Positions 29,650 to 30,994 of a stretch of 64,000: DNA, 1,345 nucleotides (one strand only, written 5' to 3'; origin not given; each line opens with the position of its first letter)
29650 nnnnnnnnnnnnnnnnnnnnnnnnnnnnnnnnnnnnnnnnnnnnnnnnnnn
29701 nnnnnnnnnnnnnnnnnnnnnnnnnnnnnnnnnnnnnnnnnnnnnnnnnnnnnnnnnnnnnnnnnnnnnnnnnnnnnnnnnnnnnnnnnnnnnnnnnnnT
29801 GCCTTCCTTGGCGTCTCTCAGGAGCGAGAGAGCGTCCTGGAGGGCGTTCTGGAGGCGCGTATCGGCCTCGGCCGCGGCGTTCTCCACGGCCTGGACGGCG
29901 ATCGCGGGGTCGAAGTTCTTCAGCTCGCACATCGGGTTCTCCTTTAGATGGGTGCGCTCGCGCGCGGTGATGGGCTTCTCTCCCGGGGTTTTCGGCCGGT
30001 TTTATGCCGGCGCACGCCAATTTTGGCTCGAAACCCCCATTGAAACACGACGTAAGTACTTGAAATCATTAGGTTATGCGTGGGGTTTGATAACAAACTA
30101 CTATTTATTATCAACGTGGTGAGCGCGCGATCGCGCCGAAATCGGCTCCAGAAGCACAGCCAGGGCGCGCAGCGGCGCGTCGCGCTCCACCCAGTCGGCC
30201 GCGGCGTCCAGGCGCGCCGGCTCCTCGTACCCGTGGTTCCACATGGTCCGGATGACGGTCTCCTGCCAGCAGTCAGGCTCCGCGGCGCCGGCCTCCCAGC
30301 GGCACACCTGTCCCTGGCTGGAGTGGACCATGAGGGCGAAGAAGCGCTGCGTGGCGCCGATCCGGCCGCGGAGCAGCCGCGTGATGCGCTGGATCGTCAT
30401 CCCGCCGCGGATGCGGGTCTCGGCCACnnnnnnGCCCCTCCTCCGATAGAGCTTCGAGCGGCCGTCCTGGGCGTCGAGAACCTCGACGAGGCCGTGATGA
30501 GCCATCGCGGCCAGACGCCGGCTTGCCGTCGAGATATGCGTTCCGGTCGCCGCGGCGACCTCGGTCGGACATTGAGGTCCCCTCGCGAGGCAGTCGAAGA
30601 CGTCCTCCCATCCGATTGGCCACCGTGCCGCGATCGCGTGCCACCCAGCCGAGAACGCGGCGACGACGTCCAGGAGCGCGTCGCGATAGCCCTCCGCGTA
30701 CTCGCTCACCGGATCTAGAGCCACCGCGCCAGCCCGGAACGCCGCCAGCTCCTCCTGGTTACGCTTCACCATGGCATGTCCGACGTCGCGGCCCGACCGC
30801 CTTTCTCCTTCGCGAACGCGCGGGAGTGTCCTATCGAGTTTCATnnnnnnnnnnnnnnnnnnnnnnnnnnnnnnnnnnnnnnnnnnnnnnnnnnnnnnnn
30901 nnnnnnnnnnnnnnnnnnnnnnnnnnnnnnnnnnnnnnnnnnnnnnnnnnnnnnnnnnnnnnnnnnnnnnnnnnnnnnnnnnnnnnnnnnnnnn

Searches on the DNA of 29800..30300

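Call 80: search_rna_families(source=window, start=29800, end=30300, threshold=evalue, max_evalue=1)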
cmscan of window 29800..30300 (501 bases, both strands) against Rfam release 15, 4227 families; matches with E-value up to 1: 0.
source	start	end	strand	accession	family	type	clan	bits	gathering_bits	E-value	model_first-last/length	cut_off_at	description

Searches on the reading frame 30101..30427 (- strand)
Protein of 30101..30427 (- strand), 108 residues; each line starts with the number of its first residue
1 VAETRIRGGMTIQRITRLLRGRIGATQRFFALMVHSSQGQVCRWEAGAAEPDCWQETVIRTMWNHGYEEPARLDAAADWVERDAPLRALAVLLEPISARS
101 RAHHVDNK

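Call 57: find_homologous_proteins(query=window:30101-30427:-, max_evalue=0.001)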
Query window:30101-30427:- (108 aa): 1 proteins with E <= 0.001 among 48 candidates.
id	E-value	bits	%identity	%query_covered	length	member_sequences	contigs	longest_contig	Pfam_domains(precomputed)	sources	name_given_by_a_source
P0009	1.5e-66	239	99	100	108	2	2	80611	-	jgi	jgi:hypothetical protein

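Call 59: find_encoding_contigs(protein=P0009, flank=10000, max_places=4)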
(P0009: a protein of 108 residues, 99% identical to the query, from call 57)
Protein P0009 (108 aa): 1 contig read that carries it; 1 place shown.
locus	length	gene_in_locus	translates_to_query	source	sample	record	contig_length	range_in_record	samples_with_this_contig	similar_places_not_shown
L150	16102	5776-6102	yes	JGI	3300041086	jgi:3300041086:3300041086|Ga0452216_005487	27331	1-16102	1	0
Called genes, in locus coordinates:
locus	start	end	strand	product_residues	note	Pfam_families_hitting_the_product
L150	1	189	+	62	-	?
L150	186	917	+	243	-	-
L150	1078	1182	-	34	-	-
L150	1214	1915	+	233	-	-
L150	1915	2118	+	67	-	-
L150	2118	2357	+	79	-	-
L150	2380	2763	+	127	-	PF26760:Lockin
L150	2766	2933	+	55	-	-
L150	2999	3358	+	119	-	-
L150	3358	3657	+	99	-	-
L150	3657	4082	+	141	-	-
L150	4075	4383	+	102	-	-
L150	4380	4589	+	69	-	-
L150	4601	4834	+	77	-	-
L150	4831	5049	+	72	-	-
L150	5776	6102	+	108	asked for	-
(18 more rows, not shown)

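Call 75: search_protein_families(library=pfam, proteins=[window:30104-30427:-], max_evalue=0.01)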
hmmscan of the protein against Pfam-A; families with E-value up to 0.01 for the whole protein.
window:30104-30427:- (108 aa): 0 families

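Call 87: search_solved_structures(query=window:30104-30427:-, max_evalue=1)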
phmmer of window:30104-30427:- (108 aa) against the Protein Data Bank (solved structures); distinct sequences matched with E-value up to 1: 5.
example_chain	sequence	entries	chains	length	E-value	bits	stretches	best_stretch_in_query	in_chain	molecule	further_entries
4iit_A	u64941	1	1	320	0.08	16.5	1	50-97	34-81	Phenylacetate-CoA oxygenase subunit PaaA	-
4ii4_A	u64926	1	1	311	0.084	16.4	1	50-97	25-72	1,2-phenylacetyl-CoA epoxidase, subunit A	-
3pvr_A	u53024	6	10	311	0.085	16.4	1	50-97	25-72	Phenylacetic acid degradation protein paaA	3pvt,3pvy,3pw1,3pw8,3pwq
7xi5_A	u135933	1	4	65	0.21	15.2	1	20-62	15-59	Transcriptional regulator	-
2ppx_A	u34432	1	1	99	0.41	14.2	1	14-53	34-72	Uncharacterized protein Atu1735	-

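Call 101: search_protein_families(library=ncbifam, proteins=[window:30104-30427:-], max_evalue=0.01)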
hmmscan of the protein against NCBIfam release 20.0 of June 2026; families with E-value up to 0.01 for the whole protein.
window:30104-30427:- (108 aa): 1 family
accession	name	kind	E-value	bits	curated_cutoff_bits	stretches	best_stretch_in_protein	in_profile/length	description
TIGR03830.1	CxxCG_CxxCG_HTH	subfamily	0.0064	16.3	61.8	1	8-62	63-116/127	type II TA system antitoxin MqsA family protein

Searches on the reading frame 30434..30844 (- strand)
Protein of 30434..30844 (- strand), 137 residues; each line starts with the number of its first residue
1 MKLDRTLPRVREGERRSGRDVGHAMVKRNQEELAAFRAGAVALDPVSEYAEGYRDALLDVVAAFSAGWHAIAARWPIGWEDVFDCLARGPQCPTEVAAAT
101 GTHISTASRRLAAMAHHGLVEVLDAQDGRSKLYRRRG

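Call 75: search_protein_families(library=pfam, proteins=[window:30434-30844:-], max_evalue=0.01)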
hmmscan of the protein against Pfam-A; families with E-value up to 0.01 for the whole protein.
window:30434-30844:- (137 aa): 7 families
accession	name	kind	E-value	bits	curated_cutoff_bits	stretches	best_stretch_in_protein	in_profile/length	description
PF09339.16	HTH_IclR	-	5e-09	36.2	22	1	81-121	7-49/52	IclR helix-turn-helix domain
PF12840.13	HTH_20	-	3e-06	27.5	27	1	81-122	8-50/51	Helix-turn-helix domain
PF25213.1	HVO_A0261_N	-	1.9e-05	24.9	35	1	81-121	15-55/86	HVO_A0261 N-terminal domain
PF12802.13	MarR_2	-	0.0021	18.6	27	1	87-130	15-61/61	MarR family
PF01022.26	HTH_5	-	0.0057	16.9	22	1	86-121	11-46/47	Bacterial regulatory protein, arsR family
PF08100.18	Dimerisation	-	0.0064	16.7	25.6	1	81-133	29-81/93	O-methyltransferase dimerisation domain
PF13545.12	HTH_Crp_2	-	0.0081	16.5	27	0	95-122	27-54/70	Crp-like helix-turn-helix domain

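Call 88: search_solved_structures(query=window:30434-30844:-, max_evalue=1)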
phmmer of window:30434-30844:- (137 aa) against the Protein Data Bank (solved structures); distinct sequences matched with E-value up to 1: 6.
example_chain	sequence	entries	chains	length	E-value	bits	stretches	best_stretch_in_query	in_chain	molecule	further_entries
2kko_A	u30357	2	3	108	0.00046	23.4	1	81-134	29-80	POSSIBLE TRANSCRIPTIONAL REGULATORY PROTEIN (POSSIBLY ARSR-FAMILY) | Possible transcriptional regulatory arsR-family protein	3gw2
7wdq_A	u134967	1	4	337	0.00075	22.7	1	78-126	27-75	SAM-dependent MTHB methyltransferase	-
7wdw_A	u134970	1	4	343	0.00077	22.7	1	78-126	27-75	DSYB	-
3lst_A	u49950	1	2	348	0.0088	19.2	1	55-129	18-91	CalO1 Methyltransferase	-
3gwz_A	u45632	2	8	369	0.48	13.6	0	68-123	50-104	MmcR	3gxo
1c7j_A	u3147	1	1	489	0.74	13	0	68-94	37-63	PROTEIN (PARA-NITROBENZYL ESTERASE)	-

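Call 101: search_protein_families(library=ncbifam, proteins=[window:30434-30844:-], max_evalue=0.01)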
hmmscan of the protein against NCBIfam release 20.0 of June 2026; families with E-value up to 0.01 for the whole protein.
window:30434-30844:- (137 aa): 2 families
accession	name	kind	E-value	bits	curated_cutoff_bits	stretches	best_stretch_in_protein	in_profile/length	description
NF033788.1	HTH_metalloreg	subfamily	8.9e-05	22.2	55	1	82-134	16-67/77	metalloregulator ArsR/SmtB family transcription factor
NF053755.1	MsvR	equivalog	0.0084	15.8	220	0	82-133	18-70/236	transcriptional factor MsvR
